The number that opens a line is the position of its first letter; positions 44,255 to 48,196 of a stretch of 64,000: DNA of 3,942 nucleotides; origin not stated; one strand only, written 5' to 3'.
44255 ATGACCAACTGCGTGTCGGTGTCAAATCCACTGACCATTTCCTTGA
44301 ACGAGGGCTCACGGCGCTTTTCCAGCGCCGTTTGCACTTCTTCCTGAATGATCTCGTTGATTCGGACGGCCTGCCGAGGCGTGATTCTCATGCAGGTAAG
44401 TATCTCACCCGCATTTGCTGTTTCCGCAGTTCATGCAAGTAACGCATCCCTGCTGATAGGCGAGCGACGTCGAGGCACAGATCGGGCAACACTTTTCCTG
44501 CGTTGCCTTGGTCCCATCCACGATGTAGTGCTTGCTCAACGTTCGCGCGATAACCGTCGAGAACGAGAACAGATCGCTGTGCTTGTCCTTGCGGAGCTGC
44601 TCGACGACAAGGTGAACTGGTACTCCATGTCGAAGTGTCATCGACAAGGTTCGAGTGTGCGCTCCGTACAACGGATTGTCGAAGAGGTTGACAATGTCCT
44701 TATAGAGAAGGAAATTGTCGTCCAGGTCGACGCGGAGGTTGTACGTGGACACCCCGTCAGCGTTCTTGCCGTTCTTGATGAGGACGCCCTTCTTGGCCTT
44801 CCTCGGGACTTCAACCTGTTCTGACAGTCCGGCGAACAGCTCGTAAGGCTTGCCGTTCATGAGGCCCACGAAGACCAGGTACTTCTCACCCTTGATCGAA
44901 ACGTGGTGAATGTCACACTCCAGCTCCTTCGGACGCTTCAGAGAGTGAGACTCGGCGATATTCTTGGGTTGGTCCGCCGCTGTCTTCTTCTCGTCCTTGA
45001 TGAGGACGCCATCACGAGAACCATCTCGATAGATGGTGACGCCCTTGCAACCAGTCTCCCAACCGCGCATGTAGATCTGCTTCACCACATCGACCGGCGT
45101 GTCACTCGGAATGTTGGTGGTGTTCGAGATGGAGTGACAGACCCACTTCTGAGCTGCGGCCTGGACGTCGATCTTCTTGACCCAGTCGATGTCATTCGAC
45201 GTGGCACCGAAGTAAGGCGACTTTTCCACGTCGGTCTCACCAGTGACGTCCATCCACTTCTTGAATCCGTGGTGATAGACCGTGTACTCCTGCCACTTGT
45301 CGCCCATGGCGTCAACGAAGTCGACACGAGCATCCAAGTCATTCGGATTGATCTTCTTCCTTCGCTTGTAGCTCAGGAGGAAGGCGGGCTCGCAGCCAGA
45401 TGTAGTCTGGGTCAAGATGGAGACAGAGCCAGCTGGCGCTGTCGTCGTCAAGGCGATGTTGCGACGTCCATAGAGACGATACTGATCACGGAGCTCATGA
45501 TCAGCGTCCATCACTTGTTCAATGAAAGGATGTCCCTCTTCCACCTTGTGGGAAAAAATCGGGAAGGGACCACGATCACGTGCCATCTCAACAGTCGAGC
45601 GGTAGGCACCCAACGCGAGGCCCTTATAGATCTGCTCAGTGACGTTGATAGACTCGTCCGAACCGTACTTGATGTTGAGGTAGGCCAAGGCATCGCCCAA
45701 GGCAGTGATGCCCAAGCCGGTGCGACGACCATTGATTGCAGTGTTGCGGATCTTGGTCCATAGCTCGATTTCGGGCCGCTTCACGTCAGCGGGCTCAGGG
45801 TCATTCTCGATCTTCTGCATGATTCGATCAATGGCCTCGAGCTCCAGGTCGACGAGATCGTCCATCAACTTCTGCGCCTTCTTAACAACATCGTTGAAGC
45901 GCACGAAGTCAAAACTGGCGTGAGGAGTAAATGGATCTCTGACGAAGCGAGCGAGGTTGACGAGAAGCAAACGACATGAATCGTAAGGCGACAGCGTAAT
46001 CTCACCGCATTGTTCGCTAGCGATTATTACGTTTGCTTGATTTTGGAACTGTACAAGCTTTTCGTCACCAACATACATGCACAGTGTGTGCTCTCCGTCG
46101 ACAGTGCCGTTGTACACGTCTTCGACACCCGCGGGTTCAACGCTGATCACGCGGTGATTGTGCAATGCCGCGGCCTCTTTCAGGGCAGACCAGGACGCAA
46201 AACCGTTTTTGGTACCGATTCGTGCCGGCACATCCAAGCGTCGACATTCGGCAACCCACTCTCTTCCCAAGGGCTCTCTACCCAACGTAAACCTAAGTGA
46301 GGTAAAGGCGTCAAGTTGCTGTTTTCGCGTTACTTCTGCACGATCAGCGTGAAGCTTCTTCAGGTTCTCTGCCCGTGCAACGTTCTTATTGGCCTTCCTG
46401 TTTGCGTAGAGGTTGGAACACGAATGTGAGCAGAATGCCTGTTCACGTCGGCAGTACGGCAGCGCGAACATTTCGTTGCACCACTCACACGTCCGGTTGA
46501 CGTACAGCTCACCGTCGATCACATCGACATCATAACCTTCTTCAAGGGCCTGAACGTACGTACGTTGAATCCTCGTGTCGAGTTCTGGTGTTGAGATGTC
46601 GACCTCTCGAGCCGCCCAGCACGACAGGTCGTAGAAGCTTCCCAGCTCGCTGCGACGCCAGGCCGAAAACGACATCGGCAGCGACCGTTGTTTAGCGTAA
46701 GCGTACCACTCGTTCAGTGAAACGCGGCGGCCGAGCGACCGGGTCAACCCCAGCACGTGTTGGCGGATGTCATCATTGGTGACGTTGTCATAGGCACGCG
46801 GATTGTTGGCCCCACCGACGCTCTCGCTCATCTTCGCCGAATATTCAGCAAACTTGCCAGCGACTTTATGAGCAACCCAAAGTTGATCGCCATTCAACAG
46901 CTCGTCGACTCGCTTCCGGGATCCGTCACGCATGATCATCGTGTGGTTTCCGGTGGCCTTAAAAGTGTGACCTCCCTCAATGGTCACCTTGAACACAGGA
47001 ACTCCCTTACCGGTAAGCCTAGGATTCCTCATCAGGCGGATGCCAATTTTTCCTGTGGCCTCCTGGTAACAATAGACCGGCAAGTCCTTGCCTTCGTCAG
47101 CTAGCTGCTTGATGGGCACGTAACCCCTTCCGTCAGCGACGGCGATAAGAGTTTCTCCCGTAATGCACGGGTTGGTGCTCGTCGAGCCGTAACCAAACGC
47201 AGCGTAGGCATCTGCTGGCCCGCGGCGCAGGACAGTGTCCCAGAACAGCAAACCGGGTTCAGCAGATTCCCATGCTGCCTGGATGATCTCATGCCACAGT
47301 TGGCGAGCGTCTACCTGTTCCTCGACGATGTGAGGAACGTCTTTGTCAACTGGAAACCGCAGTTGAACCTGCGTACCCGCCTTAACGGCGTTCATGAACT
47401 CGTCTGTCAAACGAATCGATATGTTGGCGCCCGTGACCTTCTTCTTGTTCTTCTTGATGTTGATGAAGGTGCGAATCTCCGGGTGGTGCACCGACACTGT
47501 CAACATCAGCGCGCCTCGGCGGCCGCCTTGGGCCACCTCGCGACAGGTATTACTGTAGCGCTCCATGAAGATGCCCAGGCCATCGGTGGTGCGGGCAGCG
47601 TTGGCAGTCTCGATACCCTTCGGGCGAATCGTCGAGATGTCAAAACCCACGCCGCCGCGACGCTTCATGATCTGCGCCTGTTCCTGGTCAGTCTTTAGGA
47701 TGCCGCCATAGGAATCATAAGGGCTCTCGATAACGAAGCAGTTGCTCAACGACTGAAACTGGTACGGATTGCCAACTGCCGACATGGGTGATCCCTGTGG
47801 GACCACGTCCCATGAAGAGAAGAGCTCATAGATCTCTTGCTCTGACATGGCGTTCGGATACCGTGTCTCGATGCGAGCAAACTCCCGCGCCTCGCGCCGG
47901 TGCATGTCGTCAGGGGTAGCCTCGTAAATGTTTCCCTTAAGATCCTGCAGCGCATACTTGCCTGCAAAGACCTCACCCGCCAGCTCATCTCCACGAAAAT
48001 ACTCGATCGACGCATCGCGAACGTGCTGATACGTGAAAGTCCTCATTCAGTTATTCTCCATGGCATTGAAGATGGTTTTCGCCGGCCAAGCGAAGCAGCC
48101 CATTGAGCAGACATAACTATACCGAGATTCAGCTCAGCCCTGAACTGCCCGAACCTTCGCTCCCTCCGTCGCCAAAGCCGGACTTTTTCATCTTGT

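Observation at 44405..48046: NrdJ intein at the catalytic Cys ends in Gln and carries a four-Cys insert instead of a recognisable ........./HNH domain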

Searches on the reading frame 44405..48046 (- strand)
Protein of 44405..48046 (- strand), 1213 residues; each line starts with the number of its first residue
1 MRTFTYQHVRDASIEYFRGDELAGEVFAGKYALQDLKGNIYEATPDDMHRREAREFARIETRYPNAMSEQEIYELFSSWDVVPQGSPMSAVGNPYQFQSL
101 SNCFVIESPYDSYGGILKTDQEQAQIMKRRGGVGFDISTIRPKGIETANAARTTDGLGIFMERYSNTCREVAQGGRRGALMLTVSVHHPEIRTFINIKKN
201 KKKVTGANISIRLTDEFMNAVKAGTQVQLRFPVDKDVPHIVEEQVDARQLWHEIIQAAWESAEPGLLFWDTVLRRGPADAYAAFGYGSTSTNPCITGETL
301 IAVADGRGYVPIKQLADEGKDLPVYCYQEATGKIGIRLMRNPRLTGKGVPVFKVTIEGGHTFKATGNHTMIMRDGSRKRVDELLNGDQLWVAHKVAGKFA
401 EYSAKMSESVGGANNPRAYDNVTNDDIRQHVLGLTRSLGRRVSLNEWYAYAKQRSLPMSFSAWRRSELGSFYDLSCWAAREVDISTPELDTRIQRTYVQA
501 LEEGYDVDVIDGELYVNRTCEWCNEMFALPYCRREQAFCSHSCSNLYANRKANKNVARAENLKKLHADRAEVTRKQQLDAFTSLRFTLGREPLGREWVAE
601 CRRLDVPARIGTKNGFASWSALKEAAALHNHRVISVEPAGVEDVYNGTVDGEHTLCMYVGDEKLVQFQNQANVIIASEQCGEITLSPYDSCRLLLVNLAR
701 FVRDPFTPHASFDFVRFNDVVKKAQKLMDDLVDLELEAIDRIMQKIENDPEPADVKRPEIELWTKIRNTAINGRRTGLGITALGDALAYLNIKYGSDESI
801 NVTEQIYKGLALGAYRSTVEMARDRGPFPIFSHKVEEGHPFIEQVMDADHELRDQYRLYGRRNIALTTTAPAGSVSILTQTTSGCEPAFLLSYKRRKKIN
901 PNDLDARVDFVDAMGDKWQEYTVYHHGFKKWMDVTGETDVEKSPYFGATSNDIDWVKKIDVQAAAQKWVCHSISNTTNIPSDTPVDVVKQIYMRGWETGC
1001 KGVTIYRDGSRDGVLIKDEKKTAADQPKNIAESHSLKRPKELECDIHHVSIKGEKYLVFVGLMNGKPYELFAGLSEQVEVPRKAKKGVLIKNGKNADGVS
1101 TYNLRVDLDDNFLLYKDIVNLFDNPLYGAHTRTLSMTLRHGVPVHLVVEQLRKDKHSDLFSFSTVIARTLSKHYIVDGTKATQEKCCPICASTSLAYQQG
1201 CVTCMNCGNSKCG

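Call 3: search_protein_families(library=pfam, proteins=[window:44405-48046:-], max_evalue=1)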
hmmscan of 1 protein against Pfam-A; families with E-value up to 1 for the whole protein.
window:44405-48046:- (1213 aa): 4 families
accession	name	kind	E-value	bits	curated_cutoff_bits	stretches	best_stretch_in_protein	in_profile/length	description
PF02867.20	Ribonuc_red_lgC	-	2.5e-86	290.8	23.9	2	669-1006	201-523/523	Ribonucleotide reductase, barrel domain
PF00317.26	Ribonuc_red_lgN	-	1.2e-06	28.9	28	1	20-94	4-75/77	Ribonucleotide reductase, all-alpha domain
PF14890.11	Intein_splicing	-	4.3e-06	27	35.8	1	305-653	5-144/155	Intein splicing domain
PF12637.14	TSCPD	-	0.032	15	22.8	1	1129-1173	42-87/88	TSCPD domain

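Call 41: find_encoding_contigs(protein=window:44405-48046:-, flank=3000, max_places=4)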
Protein window:44405-48046:- (1213 aa): 7 contigs read that carry it; 3 places shown.
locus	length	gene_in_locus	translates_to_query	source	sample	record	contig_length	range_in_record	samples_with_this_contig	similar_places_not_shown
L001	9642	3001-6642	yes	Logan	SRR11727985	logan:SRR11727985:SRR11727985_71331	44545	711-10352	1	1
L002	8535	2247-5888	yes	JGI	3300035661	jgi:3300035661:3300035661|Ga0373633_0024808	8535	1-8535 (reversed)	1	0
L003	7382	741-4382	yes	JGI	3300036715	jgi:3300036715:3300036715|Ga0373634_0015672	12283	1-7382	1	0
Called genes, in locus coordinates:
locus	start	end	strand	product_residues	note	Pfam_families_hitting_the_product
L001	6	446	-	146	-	-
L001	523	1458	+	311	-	PF02739:5_3_exonuc_N, PF01367:5_3_exonuc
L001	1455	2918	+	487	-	PF13481:AAA_25 (faint), PF03796:DnaB_C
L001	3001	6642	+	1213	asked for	PF00317:Ribonuc_red_lgN (weak), PF02867:Ribonuc_red_lgC, PF14890:Intein_splicing (weak), PF02867:Ribonuc_red_lgC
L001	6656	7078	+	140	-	-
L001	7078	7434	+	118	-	-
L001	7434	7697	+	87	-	-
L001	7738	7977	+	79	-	-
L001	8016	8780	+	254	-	PF02511:Thy1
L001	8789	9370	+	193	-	PF02223:Thymidylate_kin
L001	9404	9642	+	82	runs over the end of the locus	-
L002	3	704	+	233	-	?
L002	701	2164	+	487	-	PF13481:AAA_25 (faint), PF03796:DnaB_C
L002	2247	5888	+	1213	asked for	PF00317:Ribonuc_red_lgN (weak), PF02867:Ribonuc_red_lgC, PF14890:Intein_splicing (weak), PF02867:Ribonuc_red_lgC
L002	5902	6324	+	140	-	-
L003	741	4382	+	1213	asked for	PF00317:Ribonuc_red_lgN (weak), PF02867:Ribonuc_red_lgC, PF14890:Intein_splicing (weak), PF02867:Ribonuc_red_lgC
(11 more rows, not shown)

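Call 74: list_cluster_members(proteins=[window:44405-48046:-])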
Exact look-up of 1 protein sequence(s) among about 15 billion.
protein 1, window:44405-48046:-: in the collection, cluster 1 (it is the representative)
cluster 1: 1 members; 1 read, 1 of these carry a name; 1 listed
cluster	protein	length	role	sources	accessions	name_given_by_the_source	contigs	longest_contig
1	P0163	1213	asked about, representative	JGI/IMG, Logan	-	ribonucleotide reductase alpha subunit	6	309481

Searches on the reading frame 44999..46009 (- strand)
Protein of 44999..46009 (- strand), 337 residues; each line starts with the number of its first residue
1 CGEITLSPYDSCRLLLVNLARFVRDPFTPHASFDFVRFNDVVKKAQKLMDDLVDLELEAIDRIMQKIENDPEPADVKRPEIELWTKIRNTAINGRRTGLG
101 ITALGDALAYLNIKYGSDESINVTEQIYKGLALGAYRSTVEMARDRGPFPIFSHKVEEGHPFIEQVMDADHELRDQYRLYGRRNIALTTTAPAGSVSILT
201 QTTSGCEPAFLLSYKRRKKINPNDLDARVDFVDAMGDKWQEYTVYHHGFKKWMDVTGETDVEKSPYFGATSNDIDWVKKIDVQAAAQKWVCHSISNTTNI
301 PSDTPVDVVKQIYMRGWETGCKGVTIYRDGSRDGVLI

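Call 70: find_related_loci(query=window:44999-46009:-, collection=viral_contigs, flank=3000)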
Query seq(337 aa) (337 aa) in viral_contigs; peptide patterns used: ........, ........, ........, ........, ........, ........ (x = any residue, [..] = any of these).
82 stretches matched a pattern; 80 encode a relative of the query (tblastn E <= 1e-3); 80 distinct loci.
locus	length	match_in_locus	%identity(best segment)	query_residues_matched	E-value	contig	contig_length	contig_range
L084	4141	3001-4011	83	1-337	0e+0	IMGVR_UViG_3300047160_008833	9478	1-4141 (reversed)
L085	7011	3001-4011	76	1-337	2e-180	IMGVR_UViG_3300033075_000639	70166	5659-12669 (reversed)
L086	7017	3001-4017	75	1-337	9e-176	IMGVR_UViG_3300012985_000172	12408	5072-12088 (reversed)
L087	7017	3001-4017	75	1-337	1e-175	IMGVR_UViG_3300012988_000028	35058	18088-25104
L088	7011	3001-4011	70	1-337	3e-170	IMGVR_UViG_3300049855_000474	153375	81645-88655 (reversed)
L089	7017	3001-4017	71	1-337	3e-169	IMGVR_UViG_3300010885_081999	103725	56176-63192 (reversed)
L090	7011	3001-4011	64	1-337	2e-154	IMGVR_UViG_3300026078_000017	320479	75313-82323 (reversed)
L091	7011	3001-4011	63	1-337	1e-152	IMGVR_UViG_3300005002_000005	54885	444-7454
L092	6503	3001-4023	65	1-337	1e-152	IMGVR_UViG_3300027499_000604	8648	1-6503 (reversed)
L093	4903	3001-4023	65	1-337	3e-153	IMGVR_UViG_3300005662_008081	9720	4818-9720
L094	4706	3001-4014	64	1-337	3e-153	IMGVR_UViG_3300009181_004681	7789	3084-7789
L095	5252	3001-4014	63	1-337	8e-152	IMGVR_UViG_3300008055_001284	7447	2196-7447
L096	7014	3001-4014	63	1-337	2e-151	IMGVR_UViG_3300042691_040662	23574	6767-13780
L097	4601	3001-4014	63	1-337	2e-152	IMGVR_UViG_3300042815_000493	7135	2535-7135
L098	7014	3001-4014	64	1-337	2e-151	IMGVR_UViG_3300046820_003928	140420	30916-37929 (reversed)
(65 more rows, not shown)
